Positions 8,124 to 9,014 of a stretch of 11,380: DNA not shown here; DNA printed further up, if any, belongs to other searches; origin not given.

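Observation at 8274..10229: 651-aa protein with four tandem modules of ER/K-type single alpha-helix followed by a KVGD small beta-barrel (SH3/KOW/Tudor-like)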

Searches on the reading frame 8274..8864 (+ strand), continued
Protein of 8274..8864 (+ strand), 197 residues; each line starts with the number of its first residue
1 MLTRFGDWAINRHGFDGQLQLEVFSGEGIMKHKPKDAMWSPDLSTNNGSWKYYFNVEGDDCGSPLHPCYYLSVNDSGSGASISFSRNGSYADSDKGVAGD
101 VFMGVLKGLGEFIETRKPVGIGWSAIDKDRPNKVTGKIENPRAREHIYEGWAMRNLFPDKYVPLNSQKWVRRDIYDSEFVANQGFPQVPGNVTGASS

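Call 58: fold_search(model_id=the predicted structure, library=viral)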
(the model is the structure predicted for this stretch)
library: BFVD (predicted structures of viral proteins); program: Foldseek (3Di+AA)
matches with E <= 10: 587; with E <= 0.001: 3
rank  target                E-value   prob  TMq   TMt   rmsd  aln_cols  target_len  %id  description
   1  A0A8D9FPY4            2.7e-04  1.00  0.51  0.42   5.5       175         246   17  Uncharacterized protein [uncultured marine phage]
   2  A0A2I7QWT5            8.2e-04  1.00  0.41  0.31   5.6       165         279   16  (no name in the UniProt tables at hand)
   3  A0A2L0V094            8.8e-04  1.00  0.42  0.30   5.3       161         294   19  Uncharacterized protein [Agrobacterium phage Atu_ph07]
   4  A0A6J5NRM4            1.7e-03  1.00  0.49  0.56   5.5       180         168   15  Uncharacterized protein [uncultured Caudovirales phage]
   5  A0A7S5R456            2.8e-03  1.00  0.46  0.57   5.6       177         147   15  (no name in the UniProt tables at hand)
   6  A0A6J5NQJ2            3.4e-03  1.00  0.43  0.50   5.5       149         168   14  Uncharacterized protein [uncultured Caudovirales phage]
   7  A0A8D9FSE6            7.6e-03  1.00  0.44  0.57   6.5       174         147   16  Uncharacterized protein [uncultured marine phage]
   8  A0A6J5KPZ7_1          1.2e-02  0.96  0.45  0.13   6.8       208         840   11  Cytidine and deoxycytidylate deaminase domain containing protein [uncultured Caudovirales phage]
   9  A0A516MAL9            1.3e-02  0.91  0.35  0.09  10.6       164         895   12  (no name in the UniProt tables at hand)
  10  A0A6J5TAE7            2.3e-02  0.75  0.33  0.31   9.3       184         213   12  Uncharacterized protein [uncultured Caudovirales phage]
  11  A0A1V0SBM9            2.6e-02  0.96  0.34  0.51   4.9       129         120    8  Acetyltransferase GNAT domain protein [Catovirus CTV1]
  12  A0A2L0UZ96            3.0e-02  0.92  0.45  0.14   6.5       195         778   13  Zeta toxin domain-containing protein [Agrobacterium phage Atu_ph07]
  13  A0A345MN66            4.3e-02  0.85  0.43  0.25   6.8       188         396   16  (no name in the UniProt tables at hand)
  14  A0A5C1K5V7            4.9e-02  0.69  0.31  0.34  10.6       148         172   16  (no name in the UniProt tables at hand)
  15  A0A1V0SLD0            5.5e-02  0.75  0.27  0.33   9.1       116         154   16  Acetyltransferase GNAT family protein [Klosneuvirus KNV1]
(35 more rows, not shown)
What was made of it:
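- BFVD hits include giant-virus GNATs (call 58).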

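Call 68: find_homologous_proteins(query=A5, max_evalue=0.001)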
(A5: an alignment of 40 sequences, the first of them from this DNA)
Query A5 (40 sequences) (197 aa, profile of the alignment): 2 proteins with E <= 0.001 among 717 candidates.
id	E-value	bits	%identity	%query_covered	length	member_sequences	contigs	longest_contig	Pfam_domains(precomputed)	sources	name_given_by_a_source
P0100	1.0e-38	151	26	88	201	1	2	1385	-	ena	-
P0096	3.9e-35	139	28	80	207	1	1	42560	-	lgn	-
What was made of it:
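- Tried and rejected: A word-indexed search with the 40-sequence N-domain profile returned only two proteins (call 68) and added nothing.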

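Call 71: search_protein_families(library=ncbifam, proteins=[window:8274-8864:+], max_evalue=0.1)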
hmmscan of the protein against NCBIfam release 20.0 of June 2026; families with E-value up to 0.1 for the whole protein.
window:8274-8864:+ (197 aa): 0 families

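Call 72: search_protein_families(library=padloc, proteins=[window:8274-8864:+], max_evalue=0.1)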
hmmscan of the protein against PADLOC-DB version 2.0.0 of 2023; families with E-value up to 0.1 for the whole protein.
window:8274-8864:+ (197 aa): 1 family
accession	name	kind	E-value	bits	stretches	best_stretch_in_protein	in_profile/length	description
PDLC03502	REase_II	-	0.022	12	1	69-134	44-110/301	Type II restriction enzyme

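Call 76: find_related_loci(query=A3, collection=viral_contigs, flank=6000)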
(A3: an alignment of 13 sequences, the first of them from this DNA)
Query A3 (197 aa) in viral_contigs; peptide patterns used: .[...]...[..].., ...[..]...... (x = any residue, [..] = any of these).
44 stretches matched a pattern; 8 encode a relative of the query (tblastn E <= 1e-3); 7 distinct loci.
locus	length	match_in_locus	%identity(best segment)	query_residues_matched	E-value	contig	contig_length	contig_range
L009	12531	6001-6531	53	19-196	1e-57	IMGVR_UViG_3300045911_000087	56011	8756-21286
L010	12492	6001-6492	45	42-197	1e-42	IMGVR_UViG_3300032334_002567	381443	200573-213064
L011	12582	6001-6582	39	13-197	4e-39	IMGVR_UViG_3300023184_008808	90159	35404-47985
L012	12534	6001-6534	39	25-195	7e-37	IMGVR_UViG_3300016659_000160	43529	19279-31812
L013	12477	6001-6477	41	32-197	1e-36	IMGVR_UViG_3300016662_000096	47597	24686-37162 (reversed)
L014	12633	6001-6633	33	11-196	7e-33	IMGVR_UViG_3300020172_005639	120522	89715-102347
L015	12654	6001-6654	32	29-192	4e-26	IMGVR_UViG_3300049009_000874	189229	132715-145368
